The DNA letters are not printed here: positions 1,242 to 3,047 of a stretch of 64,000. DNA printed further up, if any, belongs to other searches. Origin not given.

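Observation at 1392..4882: Two-gene operon: MORC/HSP90-type GHKL ATPase plus a 617-aa domain-less partner between gdh and rseP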

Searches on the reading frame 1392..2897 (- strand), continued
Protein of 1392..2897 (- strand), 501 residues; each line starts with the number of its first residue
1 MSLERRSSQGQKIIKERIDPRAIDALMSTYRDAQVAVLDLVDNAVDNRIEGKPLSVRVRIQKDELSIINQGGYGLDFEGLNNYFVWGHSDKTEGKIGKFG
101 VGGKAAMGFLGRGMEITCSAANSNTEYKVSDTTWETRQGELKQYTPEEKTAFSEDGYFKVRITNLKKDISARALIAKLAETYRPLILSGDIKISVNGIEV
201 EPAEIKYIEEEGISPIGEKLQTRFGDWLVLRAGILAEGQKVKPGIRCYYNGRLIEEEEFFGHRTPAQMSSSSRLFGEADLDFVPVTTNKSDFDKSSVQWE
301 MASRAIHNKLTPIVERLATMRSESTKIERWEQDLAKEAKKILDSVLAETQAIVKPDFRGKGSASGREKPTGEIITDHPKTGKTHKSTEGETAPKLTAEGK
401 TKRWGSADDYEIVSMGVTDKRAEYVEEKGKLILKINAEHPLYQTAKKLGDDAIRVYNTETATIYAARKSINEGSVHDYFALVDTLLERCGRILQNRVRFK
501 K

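Call 50: find_encoding_contigs(protein=P0044, flank=9000, max_places=1)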
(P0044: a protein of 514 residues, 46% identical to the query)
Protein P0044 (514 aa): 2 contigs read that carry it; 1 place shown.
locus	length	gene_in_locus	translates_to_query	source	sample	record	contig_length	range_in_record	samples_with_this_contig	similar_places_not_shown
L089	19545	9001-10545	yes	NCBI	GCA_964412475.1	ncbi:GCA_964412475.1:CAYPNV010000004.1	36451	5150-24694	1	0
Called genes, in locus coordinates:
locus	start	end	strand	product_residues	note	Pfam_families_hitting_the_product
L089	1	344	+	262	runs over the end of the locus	-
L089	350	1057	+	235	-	PF11139:SfLAP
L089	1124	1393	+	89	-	PF03477:ATP-cone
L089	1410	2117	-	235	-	-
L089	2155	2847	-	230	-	PF03734:YkuD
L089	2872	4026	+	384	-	PF13229:Beta_helix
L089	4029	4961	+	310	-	PF00768:Peptidase_S11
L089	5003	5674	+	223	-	PF00160:Pro_isomerase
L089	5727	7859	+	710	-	-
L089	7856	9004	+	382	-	-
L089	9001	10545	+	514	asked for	PF13589:HATPase_c_3 (weak)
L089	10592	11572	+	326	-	-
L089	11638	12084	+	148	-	PF22811:Zn_ribbon_NrdR, PF03477:ATP-cone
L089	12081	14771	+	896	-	PF00317:Ribonuc_red_lgN, PF02867:Ribonuc_red_lgC, PF12637:TSCPD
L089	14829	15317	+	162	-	-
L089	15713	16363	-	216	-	PF01797:Y1_Tnp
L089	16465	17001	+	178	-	PF02572:CobA_CobO_BtuR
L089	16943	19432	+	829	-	PF02190:LON_substr_bdg, PF00004:AAA, PF07728:AAA_5, PF22667:Lon_lid, PF05362:Lon_C, PF13541:ChlI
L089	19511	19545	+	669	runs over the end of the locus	PF03030:H_PPase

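Call 51: find_encoding_contigs(protein=P0041, flank=9000, max_places=1)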
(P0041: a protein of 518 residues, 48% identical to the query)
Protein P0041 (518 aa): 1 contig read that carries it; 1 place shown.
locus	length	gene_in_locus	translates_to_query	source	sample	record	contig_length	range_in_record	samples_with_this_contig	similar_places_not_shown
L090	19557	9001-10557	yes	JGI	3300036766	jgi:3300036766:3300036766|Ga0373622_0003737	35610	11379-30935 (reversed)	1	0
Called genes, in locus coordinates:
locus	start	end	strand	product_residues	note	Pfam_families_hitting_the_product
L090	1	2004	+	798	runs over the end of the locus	-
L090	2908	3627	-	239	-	PF00696:AA_kinase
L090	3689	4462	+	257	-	-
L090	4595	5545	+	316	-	PF02899:Phage_int_SAM_1, PF13495:Phage_int_SAM_4 (weak), PF00589:Phage_integrase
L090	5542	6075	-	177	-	-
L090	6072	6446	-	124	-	-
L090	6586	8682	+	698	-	-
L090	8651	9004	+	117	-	-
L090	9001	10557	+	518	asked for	PF02518:HATPase_c (faint)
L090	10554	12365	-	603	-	PF00009:GTP_EFTU, PF01926:MMR_HSR1 (weak), PF22042:EF-G_D2, PF03144:GTP_EFTU_D2, PF14492:EFG_III (faint), PF00679:EFG_C, PF21018:BipA_C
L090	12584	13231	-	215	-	PF00300:His_Phos_1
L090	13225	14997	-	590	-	PF09972:DUF2207, PF20990:DUF2207_C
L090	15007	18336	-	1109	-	PF25596:CPSase_L_D1, PF02222:ATP-grasp, PF02786:CPSase_L_D2, PF02787:CPSase_L_D3, PF25596:CPSase_L_D1, PF02222:ATP-grasp, PF02786:CPSase_L_D2, PF07478:Dala_Dala_lig_C, +3 more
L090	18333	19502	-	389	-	PF00988:CPSase_sm_chain, PF00117:GATase, PF07722:Peptidase_C26 (weak)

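Call 52: find_related_loci(query=A1, collection=viral_contigs, flank=8000)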
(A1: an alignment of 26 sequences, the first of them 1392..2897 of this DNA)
Query A1 (501 aa) in viral_contigs; peptide patterns used: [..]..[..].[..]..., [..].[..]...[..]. (x = any residue, [..] = any of these).
188 stretches matched a pattern; 6 encode a relative of the query (tblastn E <= 1e-3); 6 distinct loci.
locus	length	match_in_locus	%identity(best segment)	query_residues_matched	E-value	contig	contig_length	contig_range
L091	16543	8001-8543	24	35-209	9e-7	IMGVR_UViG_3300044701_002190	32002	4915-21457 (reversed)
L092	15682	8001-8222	36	36-107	6e-6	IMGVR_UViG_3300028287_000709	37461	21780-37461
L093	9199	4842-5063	35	36-107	1e-5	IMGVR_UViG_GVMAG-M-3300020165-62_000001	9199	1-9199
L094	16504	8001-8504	26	142-306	2e-5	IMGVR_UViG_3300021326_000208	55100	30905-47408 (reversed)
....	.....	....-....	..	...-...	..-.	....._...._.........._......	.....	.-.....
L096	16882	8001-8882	22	34-316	6e-5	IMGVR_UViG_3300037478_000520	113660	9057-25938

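Call 53: search_dna_similar(query=window:1392-2897:-, collection=phages, mode=protein, max_evalue=0.001, max_rows=15)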
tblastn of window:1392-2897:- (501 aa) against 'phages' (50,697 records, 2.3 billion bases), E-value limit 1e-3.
No match.

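Call 54: search_dna_similar(query=window:1392-2897:-, collection=plasmids, mode=protein, max_evalue=0.001, max_rows=15)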
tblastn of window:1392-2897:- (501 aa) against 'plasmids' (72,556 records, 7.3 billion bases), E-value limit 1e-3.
Records with a match: 2; places in all: 2; records where one place covers at least 80% of the query: 0.
Best place of each record, by identity: <60% 2.
By first word of the organism name: Haladaptatus 1; Vibrio 1.
By predicted mobility (MOB-suite, as given by PLSDB): non-mobilizable 2.
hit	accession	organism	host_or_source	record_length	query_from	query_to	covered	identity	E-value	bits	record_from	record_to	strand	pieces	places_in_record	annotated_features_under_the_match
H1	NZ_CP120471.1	Haladaptatus sp. DYSN1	cell culture,sediment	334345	48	313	53%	26.0%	5e-9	67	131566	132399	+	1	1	ATP-binding protein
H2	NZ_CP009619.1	Vibrio coralliilyticus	Shellfish Hatchery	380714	61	245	37%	26.9%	6e-4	50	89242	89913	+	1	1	ATP-binding protein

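Call 64: search_protein_families(library=phrogs, proteins=[window:1392-2897:-], max_evalue=0.1)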
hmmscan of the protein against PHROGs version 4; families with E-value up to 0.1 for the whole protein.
window:1392-2897:- (501 aa): 4 families
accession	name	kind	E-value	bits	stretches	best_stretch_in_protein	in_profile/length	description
phrog_20521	-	unknown function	9e-05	22.5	1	36-211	31-227/471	-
phrog_6077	-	unknown function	0.00025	21.3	1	36-112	21-90/366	-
phrog_6203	-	unknown function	0.0012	18.5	1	27-208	20-211/644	-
phrog_3495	-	unknown function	0.077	13.9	0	32-48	26-42/54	-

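Call 88: search_protein_families(library=padloc, proteins=[L004:3515-5350:+, L004:9655-11652:+, L004:11668-13755:+, L004:13795-14406:+, L088:357-1784:+, L088:1794-4247:+, L088:4269-5564:+, L001:9541-10944:-, L089:10592-11572:+], max_evalue=0.01)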
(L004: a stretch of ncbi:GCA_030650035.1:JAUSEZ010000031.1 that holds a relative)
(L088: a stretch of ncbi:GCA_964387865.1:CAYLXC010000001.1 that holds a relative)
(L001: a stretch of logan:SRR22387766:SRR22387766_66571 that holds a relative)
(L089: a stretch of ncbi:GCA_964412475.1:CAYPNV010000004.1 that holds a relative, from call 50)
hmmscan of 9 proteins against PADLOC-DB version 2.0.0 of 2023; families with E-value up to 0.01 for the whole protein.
L004:3515-5350:+ (611 aa): 1 family
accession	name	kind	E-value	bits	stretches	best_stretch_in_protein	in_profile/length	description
PDLC01851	CARF3--CARF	-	0.0004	17.9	1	15-83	190-258/279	-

L004:9655-11652:+ (665 aa): 0 families

L004:11668-13755:+ (695 aa): 0 families

L004:13795-14406:+ (203 aa): 0 families

L088:357-1784:+ (475 aa): 0 families

L088:1794-4247:+ (817 aa): 0 families

L088:4269-5564:+ (431 aa): 0 families

L001:9541-10944:- (467 aa): 0 families

L089:10592-11572:+ (326 aa): 0 families
